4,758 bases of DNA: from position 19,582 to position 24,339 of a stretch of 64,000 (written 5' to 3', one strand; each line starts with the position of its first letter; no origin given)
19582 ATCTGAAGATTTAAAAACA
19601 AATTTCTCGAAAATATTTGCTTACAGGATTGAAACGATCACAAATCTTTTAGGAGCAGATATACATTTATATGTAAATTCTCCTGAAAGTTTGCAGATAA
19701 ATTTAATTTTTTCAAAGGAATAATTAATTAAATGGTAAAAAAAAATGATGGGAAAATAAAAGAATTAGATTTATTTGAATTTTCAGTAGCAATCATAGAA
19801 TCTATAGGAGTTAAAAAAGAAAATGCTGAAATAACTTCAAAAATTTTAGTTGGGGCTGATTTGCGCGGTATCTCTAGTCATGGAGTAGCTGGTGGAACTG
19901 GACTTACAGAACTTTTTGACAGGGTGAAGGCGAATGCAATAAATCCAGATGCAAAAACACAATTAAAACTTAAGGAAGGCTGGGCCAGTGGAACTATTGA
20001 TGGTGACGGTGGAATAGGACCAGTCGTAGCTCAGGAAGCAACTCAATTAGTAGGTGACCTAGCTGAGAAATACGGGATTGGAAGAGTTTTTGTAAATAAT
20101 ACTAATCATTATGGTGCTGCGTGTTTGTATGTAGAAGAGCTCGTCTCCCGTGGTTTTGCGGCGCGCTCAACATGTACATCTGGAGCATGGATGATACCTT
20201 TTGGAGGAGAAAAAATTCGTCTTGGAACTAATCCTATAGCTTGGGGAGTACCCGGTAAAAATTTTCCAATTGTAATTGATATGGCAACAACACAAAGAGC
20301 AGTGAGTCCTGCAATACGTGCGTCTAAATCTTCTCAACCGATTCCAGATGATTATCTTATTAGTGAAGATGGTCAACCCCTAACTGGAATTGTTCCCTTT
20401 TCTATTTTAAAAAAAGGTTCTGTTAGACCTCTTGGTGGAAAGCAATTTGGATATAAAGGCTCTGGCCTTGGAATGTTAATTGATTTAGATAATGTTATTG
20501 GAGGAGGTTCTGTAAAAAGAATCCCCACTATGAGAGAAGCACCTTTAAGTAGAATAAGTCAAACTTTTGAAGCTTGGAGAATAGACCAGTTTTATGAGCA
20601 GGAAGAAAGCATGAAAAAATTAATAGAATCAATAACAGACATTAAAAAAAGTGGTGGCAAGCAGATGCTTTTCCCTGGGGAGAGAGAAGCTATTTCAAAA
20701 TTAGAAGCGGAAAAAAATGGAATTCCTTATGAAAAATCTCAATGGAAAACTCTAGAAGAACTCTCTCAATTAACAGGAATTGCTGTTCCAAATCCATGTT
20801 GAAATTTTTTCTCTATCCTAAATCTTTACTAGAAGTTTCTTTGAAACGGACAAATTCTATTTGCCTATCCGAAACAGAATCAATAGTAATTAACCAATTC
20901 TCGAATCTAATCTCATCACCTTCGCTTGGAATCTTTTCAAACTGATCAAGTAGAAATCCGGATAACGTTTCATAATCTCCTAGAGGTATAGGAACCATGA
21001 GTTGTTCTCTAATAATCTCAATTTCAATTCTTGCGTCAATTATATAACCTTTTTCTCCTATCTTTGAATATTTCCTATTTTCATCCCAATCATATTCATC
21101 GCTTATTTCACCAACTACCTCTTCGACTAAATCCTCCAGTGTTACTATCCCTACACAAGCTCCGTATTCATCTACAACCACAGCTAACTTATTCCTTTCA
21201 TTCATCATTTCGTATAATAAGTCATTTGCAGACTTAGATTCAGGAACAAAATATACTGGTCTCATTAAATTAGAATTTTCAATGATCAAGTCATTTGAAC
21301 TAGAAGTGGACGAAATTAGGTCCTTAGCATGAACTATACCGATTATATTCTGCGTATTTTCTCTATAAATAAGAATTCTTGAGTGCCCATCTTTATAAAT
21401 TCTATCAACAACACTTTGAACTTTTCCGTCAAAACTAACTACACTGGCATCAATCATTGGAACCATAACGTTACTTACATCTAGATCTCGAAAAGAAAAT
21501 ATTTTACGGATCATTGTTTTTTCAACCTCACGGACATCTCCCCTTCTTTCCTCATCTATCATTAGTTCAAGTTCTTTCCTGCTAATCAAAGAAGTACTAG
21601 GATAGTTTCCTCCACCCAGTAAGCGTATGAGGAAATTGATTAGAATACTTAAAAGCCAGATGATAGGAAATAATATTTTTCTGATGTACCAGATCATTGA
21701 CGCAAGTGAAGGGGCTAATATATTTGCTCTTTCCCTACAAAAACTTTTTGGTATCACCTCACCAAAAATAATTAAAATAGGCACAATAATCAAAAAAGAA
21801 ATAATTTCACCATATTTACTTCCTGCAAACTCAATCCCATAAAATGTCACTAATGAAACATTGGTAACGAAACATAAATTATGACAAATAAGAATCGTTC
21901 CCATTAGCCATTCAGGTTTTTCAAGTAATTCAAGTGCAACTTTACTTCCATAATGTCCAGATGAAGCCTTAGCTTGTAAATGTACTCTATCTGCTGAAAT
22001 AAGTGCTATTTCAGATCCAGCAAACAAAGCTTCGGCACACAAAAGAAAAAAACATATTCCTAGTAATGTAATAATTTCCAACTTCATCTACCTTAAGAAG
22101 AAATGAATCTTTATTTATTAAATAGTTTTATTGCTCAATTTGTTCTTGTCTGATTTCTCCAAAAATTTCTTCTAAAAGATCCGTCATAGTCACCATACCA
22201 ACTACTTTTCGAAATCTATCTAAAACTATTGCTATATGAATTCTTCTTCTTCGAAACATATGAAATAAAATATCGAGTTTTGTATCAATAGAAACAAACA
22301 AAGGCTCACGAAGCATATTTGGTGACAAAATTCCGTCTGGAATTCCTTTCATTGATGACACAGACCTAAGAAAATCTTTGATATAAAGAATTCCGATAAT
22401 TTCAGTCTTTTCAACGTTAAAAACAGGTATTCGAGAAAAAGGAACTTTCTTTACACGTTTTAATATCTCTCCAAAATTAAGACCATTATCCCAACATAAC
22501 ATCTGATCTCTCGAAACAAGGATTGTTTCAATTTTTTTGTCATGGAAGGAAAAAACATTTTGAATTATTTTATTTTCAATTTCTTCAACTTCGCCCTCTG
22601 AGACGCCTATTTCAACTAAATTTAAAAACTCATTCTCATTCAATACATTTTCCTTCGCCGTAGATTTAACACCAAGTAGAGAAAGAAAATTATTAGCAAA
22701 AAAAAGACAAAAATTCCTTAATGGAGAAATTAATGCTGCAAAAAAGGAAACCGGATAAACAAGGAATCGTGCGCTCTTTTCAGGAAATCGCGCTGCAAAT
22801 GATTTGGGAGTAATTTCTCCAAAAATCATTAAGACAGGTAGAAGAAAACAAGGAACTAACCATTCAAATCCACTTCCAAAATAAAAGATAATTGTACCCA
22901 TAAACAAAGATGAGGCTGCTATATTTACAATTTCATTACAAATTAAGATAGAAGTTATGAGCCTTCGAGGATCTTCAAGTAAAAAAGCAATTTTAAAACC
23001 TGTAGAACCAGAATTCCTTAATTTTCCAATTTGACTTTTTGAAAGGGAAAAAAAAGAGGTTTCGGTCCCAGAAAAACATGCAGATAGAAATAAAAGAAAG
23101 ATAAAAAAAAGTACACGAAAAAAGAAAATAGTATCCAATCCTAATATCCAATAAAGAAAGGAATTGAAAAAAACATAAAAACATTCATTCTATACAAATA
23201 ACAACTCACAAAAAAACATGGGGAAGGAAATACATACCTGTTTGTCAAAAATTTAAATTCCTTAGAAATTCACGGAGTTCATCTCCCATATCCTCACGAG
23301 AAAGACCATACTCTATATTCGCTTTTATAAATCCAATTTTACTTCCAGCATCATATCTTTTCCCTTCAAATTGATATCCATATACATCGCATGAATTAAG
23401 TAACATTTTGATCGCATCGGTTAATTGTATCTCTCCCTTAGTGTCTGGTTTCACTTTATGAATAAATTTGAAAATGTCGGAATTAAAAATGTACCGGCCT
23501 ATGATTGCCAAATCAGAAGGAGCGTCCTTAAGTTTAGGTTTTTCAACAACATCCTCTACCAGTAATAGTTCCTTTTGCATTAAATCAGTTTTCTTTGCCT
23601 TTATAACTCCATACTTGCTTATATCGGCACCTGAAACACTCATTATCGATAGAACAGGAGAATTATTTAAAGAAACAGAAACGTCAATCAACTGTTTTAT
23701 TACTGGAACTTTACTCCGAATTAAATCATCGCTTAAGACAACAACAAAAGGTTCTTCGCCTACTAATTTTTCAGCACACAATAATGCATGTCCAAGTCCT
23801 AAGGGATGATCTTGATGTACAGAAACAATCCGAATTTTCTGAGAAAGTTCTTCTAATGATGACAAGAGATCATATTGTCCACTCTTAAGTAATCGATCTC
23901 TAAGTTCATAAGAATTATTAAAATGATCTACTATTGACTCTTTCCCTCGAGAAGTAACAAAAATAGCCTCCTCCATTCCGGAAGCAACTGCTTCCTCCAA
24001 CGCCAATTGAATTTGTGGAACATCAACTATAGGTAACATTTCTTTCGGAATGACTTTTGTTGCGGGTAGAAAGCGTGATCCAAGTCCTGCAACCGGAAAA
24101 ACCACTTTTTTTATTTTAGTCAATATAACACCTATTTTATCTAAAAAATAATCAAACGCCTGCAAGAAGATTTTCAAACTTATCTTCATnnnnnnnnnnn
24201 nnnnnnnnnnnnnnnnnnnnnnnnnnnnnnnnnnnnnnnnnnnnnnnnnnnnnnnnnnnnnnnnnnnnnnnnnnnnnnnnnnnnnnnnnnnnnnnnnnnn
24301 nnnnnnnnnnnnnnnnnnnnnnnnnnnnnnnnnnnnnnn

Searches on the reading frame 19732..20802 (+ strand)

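Call 55: search_protein_families(library=pfam, proteins=[window:19732-20802:+], max_evalue=0.0001)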
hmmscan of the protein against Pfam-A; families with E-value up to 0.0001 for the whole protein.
window:19732-20802:+ (356 aa): 1 family
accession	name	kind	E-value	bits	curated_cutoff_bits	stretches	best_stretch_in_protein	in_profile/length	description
PF02615.19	Ldh_2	-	1.1e-72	245.5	38.8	1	13-341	5-332/333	Malate/L-lactate dehydrogenase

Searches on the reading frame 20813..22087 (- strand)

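Call 62: search_protein_families(library=pfam, proteins=[window:20813-22087:-], max_evalue=0.00001)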
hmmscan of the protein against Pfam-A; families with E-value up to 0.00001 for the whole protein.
window:20813-22087:- (424 aa): 3 families
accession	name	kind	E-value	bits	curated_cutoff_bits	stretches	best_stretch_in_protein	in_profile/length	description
PF01595.25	CNNM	-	2e-41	142.1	28.4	1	11-186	2-177/181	Cyclin M transmembrane N-terminal domain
PF03471.22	CorC_HlyC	-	1.3e-18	67.2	27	1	342-417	2-79/81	Transporter associated domain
PF00571.33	CBS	-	4.3e-14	53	24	1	275-325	6-56/57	CBS domain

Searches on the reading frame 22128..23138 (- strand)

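Call 62: search_protein_families(library=pfam, proteins=[window:22128-23138:-], max_evalue=0.00001)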
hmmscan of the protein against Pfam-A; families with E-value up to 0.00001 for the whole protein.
window:22128-23138:- (336 aa): 2 families
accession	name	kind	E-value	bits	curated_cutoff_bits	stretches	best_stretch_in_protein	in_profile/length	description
PF01595.25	CNNM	-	1.3e-37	129.6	28.4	1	11-187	2-180/181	Cyclin M transmembrane N-terminal domain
PF00571.33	CBS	-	3.5e-14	53.3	24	1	275-326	5-56/57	CBS domain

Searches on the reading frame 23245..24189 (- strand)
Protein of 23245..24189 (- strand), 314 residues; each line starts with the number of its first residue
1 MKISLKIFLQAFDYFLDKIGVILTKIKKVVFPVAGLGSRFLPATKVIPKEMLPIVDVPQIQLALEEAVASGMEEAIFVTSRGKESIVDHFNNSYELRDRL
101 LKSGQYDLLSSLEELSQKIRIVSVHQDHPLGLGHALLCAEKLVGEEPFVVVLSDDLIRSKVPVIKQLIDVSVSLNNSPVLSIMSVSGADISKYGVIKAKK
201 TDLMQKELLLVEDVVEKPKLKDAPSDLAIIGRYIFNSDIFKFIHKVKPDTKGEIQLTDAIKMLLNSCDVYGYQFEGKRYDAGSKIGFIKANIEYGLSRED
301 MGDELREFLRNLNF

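Call 62: search_protein_families(library=pfam, proteins=[window:23245-24189:-], max_evalue=0.00001)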
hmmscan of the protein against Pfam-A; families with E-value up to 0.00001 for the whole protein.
window:23245-24189:- (314 aa): 1 family
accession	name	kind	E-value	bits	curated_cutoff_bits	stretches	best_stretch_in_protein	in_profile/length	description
PF00483.29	NTP_transferase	-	6.3e-30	105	21.2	1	34-292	7-240/245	Nucleotidyl transferase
